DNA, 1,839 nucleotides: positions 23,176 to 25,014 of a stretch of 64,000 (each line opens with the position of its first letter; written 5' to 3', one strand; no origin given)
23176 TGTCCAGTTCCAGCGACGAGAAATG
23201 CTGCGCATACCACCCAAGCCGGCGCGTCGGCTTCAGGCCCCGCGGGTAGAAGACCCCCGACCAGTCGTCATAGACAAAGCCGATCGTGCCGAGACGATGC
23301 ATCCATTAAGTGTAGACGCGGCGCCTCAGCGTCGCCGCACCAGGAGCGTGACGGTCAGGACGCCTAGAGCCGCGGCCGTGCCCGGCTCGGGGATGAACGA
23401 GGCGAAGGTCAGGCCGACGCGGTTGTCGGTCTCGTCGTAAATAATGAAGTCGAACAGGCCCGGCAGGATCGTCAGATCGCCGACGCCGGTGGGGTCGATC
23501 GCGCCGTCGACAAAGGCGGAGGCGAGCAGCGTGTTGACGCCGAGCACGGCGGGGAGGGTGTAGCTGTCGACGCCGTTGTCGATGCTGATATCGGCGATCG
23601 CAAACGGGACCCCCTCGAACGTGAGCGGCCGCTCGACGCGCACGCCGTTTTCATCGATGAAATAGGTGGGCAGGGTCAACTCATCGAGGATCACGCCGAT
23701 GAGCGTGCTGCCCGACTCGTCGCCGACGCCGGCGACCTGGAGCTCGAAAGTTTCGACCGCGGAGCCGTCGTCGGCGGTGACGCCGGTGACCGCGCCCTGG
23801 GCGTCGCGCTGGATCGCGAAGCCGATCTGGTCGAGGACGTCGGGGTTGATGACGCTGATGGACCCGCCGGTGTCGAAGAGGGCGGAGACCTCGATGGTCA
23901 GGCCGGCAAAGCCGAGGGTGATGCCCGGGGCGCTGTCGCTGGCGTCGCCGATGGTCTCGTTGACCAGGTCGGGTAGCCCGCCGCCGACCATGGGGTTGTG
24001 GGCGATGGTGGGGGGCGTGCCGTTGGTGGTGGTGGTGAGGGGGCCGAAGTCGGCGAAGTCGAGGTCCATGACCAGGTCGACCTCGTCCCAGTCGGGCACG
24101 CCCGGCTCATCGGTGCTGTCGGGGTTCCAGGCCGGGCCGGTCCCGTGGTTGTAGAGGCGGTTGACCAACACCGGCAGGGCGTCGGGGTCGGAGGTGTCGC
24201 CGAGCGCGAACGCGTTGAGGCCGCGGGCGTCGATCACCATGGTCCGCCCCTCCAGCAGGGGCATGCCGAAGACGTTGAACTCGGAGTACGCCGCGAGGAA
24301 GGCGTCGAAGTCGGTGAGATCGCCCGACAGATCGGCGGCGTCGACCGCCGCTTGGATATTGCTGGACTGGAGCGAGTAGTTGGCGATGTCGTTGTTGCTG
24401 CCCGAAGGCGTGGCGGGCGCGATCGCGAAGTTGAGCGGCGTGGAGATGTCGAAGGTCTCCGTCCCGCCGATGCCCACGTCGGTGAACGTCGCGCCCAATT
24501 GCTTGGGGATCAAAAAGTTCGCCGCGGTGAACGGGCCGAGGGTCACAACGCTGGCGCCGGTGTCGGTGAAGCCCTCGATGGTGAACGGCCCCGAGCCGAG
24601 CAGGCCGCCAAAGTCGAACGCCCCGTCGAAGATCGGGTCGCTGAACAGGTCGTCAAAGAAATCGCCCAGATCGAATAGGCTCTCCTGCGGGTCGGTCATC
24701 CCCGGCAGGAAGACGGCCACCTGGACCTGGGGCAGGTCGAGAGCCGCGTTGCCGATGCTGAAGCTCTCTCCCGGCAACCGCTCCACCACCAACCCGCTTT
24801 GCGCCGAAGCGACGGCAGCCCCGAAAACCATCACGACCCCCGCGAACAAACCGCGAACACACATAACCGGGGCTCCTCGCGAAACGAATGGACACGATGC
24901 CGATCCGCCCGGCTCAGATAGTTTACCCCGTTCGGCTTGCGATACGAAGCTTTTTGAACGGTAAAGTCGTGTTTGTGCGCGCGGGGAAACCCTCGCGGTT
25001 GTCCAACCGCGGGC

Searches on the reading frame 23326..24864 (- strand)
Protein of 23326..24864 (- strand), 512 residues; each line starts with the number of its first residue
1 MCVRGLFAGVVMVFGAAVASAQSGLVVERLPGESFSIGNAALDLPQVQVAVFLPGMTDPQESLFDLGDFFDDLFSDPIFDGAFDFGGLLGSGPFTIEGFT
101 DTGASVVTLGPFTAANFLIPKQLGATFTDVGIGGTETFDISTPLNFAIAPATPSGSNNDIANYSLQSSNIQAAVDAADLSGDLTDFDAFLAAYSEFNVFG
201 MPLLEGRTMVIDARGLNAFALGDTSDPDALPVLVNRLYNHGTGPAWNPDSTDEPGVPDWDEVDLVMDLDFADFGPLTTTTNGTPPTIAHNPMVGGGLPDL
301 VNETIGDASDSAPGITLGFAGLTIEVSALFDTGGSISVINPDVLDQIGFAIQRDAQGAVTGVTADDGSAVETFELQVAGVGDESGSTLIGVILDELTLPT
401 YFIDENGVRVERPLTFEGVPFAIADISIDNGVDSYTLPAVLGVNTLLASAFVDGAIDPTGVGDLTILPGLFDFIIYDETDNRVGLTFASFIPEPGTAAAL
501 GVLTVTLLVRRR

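Call 39: search_protein_families(library=pfam, proteins=[window:23326-24864:-], max_evalue=0.001)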
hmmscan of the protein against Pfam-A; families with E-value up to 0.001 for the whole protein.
window:23326-24864:- (512 aa): 2 families
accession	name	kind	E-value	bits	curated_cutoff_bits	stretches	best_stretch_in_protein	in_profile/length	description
PF13650.11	Asp_protease_2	-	1e-05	26.6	24.3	0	325-372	9-55/90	Aspartyl protease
PF13975.11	gag-asp_proteas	-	0.00021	22.2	28.2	0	325-380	9-63/92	gag-polyprotein putative aspartyl protease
